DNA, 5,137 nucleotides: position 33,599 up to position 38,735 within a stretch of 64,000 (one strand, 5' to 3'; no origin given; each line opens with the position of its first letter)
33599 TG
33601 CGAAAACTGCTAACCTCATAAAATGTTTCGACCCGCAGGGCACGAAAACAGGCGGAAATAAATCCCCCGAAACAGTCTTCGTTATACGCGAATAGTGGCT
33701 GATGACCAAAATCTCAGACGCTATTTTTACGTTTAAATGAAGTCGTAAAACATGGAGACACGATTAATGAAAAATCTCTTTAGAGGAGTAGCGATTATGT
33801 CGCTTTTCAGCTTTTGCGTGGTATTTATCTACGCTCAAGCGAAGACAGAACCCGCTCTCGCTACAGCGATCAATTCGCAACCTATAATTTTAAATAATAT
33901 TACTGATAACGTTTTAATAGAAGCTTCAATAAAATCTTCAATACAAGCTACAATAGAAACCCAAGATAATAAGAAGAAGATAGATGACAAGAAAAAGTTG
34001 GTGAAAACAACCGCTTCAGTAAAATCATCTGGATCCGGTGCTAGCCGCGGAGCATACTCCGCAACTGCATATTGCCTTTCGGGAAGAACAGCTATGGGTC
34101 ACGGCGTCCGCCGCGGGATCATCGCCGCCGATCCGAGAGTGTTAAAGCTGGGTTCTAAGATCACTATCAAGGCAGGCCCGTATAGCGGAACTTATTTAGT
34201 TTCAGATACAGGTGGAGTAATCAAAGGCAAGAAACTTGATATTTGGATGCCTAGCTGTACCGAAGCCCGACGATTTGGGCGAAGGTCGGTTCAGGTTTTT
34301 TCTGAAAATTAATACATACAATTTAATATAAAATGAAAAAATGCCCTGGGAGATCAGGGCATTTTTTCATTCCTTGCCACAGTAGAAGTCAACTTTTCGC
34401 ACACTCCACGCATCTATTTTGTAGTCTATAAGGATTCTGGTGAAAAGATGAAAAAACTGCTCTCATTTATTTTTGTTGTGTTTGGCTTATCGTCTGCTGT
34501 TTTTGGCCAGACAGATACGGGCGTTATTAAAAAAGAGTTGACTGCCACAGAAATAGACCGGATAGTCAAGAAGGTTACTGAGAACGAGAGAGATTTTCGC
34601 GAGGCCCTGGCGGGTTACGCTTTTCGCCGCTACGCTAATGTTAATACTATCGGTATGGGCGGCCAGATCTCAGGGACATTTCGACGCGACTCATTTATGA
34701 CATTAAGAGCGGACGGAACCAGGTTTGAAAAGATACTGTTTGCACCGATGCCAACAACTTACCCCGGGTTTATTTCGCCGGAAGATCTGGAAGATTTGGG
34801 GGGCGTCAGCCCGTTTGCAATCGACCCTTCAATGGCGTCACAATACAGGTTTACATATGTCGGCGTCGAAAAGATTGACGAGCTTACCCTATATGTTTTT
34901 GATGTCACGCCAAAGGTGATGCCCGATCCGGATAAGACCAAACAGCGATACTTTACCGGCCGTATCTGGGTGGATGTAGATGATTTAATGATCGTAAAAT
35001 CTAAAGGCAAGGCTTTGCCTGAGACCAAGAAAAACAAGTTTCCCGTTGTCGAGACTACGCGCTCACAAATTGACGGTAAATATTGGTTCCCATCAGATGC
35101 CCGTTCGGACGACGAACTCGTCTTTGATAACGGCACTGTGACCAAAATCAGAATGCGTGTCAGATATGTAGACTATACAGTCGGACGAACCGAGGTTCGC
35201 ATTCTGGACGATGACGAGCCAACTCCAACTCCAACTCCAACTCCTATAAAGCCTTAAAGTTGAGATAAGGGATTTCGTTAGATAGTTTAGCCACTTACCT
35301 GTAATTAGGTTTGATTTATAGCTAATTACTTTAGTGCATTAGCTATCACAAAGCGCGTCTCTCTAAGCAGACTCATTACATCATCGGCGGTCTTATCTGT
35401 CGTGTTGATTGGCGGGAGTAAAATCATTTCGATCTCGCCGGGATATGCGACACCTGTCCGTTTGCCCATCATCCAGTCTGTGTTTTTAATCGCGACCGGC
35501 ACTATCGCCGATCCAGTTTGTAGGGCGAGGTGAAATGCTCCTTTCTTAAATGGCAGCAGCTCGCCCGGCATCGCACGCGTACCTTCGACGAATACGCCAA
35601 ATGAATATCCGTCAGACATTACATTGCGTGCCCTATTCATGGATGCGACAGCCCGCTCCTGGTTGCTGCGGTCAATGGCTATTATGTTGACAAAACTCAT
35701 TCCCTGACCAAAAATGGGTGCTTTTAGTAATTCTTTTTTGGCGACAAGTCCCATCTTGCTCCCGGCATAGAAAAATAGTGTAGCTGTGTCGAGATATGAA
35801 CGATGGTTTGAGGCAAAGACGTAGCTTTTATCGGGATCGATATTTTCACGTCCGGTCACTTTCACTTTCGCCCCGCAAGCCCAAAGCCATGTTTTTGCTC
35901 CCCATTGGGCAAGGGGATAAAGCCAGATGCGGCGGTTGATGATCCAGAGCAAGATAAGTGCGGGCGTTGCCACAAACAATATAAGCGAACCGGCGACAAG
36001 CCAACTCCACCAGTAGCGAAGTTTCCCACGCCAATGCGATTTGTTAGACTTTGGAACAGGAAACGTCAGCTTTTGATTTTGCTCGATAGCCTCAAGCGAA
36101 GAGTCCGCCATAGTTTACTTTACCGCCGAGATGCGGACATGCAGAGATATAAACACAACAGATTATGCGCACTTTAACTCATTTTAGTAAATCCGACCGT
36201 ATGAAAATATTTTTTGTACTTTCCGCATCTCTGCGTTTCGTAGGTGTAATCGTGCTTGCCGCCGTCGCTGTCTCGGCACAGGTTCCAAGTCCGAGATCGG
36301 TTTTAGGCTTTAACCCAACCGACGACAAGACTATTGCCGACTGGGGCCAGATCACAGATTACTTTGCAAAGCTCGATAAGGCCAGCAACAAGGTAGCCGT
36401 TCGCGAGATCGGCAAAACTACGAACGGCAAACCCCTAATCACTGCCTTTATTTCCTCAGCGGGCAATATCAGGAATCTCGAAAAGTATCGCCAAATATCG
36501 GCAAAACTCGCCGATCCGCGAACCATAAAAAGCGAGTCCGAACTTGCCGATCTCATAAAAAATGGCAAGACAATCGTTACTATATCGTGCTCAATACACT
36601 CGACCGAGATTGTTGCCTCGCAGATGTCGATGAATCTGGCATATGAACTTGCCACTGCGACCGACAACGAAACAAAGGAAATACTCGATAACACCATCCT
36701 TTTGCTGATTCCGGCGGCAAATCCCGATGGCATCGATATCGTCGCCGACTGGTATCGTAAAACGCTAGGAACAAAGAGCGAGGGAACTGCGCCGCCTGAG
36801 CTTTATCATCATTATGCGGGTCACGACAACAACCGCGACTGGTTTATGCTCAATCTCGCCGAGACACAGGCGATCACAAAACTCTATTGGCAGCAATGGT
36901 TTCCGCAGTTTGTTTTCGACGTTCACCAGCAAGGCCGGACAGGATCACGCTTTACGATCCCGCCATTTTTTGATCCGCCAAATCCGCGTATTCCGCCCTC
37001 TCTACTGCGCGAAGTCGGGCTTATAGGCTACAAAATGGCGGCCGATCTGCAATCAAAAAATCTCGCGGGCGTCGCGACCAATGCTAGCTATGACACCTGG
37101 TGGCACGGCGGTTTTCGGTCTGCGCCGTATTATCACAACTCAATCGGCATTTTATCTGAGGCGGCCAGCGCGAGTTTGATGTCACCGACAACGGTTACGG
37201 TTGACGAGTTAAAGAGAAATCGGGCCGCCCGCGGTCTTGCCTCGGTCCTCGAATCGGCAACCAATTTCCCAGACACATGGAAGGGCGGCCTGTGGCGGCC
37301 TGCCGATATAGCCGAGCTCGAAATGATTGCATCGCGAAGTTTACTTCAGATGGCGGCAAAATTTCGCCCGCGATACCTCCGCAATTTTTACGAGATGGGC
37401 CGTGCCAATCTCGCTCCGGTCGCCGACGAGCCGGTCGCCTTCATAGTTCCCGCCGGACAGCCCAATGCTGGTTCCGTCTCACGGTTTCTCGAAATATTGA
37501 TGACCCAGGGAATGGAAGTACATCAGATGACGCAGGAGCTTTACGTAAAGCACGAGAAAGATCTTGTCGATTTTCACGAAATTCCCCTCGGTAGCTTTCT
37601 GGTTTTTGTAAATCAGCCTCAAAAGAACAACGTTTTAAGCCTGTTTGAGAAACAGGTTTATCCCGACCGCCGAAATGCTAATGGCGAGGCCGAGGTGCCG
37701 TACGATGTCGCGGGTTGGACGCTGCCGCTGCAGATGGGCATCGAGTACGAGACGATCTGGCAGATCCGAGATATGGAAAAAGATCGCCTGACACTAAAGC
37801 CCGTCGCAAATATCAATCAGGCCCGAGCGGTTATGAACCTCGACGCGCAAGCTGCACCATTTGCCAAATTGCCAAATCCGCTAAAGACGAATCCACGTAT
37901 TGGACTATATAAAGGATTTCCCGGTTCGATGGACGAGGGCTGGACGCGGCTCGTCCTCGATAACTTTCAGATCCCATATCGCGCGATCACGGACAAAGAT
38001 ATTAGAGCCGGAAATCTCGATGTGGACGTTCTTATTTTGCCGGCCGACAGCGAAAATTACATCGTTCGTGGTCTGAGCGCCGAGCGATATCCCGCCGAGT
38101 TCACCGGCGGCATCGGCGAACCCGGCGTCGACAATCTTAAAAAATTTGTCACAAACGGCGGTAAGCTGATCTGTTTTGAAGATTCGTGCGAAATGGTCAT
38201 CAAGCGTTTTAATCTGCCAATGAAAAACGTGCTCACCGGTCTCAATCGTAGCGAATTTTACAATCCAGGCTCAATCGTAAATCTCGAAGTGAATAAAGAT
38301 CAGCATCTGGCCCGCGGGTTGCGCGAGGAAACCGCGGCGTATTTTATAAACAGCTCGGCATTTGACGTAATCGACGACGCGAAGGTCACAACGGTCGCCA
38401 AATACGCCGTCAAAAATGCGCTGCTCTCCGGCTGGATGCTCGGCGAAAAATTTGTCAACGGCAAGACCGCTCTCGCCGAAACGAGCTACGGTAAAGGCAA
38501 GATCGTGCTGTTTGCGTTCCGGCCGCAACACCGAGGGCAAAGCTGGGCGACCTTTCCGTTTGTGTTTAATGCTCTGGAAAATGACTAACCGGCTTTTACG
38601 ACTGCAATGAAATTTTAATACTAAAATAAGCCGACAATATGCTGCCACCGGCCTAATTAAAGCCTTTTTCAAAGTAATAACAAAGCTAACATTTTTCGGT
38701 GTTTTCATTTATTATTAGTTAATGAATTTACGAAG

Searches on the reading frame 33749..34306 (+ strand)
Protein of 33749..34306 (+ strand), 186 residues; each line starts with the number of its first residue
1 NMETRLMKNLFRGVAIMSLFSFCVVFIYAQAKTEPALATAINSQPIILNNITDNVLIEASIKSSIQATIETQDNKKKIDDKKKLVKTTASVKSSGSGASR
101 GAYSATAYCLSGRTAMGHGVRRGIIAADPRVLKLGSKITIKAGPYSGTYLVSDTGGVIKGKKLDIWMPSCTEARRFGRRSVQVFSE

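Call 45: search_protein_families(library=pfam, proteins=[window:33749-34306:+], max_evalue=0.001)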
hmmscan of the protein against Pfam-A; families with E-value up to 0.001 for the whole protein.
window:33749-34306:+ (186 aa): 1 family
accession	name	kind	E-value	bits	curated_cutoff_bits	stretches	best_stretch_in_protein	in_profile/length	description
PF06725.17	3D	-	2.6e-13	50.4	23.8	1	125-184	3-69/72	3D domain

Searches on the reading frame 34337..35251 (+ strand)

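Call 45: search_protein_families(library=pfam, proteins=[window:34337-35251:+], max_evalue=0.001)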
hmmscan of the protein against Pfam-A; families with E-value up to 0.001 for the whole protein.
window:34337-35251:+ (305 aa): 1 family
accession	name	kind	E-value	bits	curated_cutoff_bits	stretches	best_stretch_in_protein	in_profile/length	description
PF17131.11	LolA_like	-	4.5e-05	23.6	30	1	166-272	67-164/184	Outer membrane lipoprotein-sorting protein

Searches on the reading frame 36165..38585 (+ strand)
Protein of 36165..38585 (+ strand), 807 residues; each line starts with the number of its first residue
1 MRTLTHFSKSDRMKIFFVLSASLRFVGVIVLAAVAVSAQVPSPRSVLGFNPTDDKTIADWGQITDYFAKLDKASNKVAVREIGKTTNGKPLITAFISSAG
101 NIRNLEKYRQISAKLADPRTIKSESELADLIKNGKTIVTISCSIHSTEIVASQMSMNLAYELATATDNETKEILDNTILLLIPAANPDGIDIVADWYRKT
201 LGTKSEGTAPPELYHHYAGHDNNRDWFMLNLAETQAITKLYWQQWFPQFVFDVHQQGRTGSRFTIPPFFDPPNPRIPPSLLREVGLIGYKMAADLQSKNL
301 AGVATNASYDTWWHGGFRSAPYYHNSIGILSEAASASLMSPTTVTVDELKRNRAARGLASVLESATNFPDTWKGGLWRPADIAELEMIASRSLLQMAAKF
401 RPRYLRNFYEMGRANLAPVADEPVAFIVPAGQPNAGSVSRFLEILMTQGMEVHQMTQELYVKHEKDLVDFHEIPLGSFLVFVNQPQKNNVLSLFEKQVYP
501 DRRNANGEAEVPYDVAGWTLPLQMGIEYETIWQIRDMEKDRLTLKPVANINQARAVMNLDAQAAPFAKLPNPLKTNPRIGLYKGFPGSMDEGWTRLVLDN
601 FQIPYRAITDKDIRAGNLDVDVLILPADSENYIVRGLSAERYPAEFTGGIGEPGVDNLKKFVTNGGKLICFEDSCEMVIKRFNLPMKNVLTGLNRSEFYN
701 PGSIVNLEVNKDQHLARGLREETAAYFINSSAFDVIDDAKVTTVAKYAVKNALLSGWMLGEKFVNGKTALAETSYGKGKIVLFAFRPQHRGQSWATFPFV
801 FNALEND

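Call 45: search_protein_families(library=pfam, proteins=[window:36165-38585:+], max_evalue=0.001)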
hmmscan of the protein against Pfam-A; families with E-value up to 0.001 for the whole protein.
window:36165-38585:+ (807 aa): 1 family
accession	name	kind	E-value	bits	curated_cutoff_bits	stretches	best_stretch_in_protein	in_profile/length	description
PF00246.29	Peptidase_M14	-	1.8e-17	64.3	21.6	1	65-227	3-134/286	Zinc carboxypeptidase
